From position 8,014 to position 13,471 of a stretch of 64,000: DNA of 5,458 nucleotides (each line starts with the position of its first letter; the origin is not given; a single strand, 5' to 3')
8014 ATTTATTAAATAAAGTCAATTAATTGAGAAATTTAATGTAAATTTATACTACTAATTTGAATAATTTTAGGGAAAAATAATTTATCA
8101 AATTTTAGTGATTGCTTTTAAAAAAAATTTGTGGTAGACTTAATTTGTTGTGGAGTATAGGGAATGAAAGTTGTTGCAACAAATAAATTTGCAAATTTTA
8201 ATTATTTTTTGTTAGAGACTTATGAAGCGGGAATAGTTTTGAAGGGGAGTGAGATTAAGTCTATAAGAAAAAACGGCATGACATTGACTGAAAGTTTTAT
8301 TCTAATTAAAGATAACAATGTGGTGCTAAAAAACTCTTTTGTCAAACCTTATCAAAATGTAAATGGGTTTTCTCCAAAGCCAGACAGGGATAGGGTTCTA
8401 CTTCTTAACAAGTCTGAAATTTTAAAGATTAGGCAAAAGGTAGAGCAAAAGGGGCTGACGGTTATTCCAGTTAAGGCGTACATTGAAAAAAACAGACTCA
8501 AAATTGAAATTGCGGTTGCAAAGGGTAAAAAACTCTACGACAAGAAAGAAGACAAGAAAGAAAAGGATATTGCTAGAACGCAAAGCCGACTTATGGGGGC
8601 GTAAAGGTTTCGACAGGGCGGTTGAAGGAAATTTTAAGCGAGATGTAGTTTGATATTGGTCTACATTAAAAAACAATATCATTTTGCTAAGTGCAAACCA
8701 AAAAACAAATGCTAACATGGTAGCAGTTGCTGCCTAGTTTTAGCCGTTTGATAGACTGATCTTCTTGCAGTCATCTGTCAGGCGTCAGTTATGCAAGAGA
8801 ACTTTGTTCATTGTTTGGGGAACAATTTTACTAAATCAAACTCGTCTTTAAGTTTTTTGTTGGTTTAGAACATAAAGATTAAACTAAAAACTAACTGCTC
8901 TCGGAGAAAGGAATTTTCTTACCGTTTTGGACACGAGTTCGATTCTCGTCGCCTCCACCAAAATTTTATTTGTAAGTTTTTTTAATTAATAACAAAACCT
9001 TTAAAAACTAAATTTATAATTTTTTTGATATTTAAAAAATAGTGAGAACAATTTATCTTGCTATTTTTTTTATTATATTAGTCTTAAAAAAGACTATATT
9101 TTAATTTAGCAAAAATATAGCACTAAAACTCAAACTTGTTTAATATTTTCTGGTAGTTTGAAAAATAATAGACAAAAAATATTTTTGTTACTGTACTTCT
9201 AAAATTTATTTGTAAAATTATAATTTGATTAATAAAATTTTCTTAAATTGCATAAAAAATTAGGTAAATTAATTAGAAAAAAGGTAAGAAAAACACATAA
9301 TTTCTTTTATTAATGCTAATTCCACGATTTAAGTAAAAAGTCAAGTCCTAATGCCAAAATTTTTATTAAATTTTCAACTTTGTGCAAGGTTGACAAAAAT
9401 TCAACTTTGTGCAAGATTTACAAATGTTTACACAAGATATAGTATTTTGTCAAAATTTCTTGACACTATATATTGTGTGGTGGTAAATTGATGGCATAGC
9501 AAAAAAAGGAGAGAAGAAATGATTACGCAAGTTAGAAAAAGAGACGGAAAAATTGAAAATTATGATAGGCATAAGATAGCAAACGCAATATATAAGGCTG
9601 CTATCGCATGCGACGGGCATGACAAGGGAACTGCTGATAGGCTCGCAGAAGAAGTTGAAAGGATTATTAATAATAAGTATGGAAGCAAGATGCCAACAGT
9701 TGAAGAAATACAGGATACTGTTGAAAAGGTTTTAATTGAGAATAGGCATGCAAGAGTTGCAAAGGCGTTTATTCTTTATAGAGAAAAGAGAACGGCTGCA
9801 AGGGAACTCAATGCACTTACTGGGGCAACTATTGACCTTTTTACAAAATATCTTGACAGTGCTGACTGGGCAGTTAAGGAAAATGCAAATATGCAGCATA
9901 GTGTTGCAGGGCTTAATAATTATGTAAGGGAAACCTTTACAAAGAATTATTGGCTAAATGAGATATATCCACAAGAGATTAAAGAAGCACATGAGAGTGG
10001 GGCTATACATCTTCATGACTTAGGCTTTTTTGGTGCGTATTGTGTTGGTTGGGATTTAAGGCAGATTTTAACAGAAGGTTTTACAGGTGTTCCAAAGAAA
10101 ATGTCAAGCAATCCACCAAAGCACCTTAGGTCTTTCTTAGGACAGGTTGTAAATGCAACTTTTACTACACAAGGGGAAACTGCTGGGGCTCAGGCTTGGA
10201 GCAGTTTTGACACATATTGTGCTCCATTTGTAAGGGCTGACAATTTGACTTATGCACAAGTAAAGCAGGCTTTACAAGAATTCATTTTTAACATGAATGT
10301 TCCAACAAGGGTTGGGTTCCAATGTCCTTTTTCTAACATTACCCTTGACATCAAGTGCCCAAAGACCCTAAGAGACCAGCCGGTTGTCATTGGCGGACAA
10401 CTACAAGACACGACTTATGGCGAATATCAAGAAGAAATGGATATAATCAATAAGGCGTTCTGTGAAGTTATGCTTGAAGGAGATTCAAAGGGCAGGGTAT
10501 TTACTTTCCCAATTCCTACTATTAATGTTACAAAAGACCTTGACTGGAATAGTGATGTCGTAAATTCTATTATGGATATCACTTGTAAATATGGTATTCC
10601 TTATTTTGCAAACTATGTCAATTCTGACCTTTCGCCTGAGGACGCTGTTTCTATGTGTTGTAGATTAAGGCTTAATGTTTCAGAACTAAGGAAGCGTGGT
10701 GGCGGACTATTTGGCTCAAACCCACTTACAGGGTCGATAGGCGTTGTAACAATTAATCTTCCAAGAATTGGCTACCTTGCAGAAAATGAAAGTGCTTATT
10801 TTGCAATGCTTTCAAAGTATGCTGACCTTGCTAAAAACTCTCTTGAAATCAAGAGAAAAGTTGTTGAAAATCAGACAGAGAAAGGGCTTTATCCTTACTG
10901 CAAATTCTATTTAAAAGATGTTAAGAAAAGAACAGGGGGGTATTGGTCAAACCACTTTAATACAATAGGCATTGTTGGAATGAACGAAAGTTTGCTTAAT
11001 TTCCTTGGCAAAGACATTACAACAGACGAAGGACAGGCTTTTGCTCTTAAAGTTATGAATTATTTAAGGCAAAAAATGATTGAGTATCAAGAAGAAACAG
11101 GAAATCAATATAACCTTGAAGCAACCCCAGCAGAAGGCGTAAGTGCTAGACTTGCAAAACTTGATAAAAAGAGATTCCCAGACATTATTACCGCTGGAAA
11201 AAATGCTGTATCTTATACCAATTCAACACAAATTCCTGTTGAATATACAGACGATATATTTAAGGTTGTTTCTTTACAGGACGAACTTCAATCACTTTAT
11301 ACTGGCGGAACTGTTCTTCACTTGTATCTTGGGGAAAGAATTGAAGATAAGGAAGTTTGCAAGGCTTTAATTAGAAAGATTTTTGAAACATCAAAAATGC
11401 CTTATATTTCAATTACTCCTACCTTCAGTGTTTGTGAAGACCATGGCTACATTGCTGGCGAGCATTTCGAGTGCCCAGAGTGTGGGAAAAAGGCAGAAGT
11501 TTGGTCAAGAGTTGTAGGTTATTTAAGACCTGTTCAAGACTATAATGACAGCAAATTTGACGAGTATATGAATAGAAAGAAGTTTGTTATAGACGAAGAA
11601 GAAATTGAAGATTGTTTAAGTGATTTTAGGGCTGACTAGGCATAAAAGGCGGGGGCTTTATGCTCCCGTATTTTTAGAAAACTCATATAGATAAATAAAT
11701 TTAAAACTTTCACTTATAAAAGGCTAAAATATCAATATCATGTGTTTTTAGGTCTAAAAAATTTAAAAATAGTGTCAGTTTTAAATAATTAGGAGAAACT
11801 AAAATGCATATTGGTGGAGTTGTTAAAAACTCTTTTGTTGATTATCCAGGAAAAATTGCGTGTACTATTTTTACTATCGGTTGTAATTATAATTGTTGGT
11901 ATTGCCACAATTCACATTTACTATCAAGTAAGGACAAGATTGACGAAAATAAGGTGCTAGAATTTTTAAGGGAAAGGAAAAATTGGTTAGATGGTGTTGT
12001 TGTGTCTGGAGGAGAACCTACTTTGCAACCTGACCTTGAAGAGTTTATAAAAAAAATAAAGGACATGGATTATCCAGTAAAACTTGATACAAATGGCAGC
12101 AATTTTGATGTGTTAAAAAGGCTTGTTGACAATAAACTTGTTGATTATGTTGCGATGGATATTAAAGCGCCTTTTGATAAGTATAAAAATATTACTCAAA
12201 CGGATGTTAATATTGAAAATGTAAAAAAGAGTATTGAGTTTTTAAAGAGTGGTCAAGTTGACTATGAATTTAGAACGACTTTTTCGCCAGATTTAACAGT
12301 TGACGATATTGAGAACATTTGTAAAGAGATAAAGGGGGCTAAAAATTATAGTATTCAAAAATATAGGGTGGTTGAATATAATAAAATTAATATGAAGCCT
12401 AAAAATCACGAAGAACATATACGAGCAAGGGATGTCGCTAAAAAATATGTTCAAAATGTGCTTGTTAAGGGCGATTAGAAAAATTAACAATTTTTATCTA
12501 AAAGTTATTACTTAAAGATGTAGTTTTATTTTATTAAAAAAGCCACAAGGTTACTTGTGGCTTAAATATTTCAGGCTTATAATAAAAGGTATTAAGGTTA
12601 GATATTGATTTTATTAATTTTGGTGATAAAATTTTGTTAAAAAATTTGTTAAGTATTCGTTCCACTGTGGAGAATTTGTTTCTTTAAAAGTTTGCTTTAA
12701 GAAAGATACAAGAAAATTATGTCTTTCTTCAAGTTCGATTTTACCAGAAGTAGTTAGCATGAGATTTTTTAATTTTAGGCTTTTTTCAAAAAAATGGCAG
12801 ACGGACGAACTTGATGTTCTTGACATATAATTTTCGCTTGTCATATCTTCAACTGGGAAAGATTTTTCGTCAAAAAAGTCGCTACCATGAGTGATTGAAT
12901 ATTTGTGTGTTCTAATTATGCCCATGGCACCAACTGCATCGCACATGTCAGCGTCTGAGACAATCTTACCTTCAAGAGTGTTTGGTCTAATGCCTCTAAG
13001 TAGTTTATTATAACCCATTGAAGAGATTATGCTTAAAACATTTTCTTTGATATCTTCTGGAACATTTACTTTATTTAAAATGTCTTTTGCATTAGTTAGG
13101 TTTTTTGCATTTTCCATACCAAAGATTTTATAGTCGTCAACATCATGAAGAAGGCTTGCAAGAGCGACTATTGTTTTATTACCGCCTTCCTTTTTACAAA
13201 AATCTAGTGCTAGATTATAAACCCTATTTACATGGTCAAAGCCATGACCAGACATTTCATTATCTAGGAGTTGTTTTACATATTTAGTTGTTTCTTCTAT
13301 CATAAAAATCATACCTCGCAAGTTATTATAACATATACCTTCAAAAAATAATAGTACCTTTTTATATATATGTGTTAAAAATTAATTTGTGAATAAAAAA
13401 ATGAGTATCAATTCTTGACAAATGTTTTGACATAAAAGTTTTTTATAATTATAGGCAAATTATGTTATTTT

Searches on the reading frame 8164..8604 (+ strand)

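Call 7: search_protein_families(library=ncbifam, proteins=[window:8164-8604:+], max_evalue=0.01)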
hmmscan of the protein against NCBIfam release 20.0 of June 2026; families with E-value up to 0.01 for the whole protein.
window:8164-8604:+ (146 aa): 2 families
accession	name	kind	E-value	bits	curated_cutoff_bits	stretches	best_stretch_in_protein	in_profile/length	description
NF003843.0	PRK05422.1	equivalog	1.2e-51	174.4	130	1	2-144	11-153/156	SsrA-binding protein SmpB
TIGR00086.1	smpB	equivalog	1e-45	155.3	119.1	1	4-144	2-143/144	SsrA-binding protein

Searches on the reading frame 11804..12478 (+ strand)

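Call 7: search_protein_families(library=ncbifam, proteins=[window:11804-12478:+], max_evalue=0.01)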
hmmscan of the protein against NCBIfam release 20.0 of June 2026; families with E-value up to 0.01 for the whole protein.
window:11804-12478:+ (224 aa): 60 families (the best 25 are shown)
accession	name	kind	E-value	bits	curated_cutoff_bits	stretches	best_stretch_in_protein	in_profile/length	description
TIGR02495.1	NrdG2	equivalog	2.8e-63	212.7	131.15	1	3-187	2-192/193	anaerobic ribonucleoside-triphosphate reductase activating protein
TIGR04041.1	activase_YjjW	hypoth_equivalog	1.4e-23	83.7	250.2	2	46-215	93-261/276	YjjW family glycine radical enzyme activase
TIGR02493.1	PFLA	equivalog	4.4e-19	68.8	231.75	1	10-197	9-202/235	pyruvate formate-lyase-activating protein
TIGR02668.1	moaA_archaeal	equivalog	3.4e-16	59.1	325.25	1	24-216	17-211/303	GTP 3',8-cyclase MoaA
NF001199.0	PRK00164.2-1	equivalog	1.9e-15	56.8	231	1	24-173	19-172/308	GTP 3',8-cyclase MoaA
TIGR04317.1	W_rSAM_matur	equivalog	8.1e-15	54.8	380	1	24-217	11-207/349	tungsten cofactor oxidoreductase radical SAM maturase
TIGR03963.1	rSAM_QueE_Clost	equivalog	1.4e-13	51.1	260.1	1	15-153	17-156/219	putative 7-carboxy-7-deazaguanine synthase QueE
TIGR02666.1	moaA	equivalog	4.4e-12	45.6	284.05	1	26-218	19-219/336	GTP 3',8-cyclase MoaA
TIGR04349.1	rSAM_QueE_gams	hypoth_equivalog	8.8e-12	45.1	300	1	22-159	24-155/210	7-carboxy-7-deazaguanine synthase QueE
TIGR02494.1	PFLE_PFLC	subfamily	1.5e-11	44.1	174.35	1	64-196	126-258/293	glycyl-radical enzyme activating protein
TIGR02491.1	NrdG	equivalog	8e-11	42.1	126.1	1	6-89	5-91/154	anaerobic ribonucleoside-triphosphate reductase activating protein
NF043069.1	T4HPD_activ_SAM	equivalog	2.5e-10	40.2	425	2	63-198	125-259/299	trans-4-hydroxy-L-proline dehydratase activase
TIGR03972.1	rSAM_TYW1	equivalog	3.9e-10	39.3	317.95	1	69-217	127-278/297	4-demethylwyosine synthase TYW1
TIGR03365.1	Bsubt_queE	equivalog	4.2e-10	39.6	206.1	1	21-109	26-120/238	7-carboxy-7-deazaguanine synthase QueE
NF008356.0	PRK11145.1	equivalog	2e-09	37.1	375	1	11-193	15-203/246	pyruvate formate lyase 1-activating protein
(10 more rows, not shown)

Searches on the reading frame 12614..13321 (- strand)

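Call 7: search_protein_families(library=ncbifam, proteins=[window:12614-13321:-], max_evalue=0.01)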
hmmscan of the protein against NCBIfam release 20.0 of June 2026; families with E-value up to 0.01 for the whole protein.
window:12614-13321:- (235 aa): 2 families
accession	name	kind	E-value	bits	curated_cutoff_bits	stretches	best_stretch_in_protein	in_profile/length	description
NF007515.0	PRK10119.1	equivalog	2.1e-15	56.9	286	1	13-212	12-209/231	phosphohydrolase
NF009343.0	PRK12703.1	equivalog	1.6e-05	24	434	1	12-125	173-290/339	tRNA (cytidine(56)-2'-O)-methyltransferase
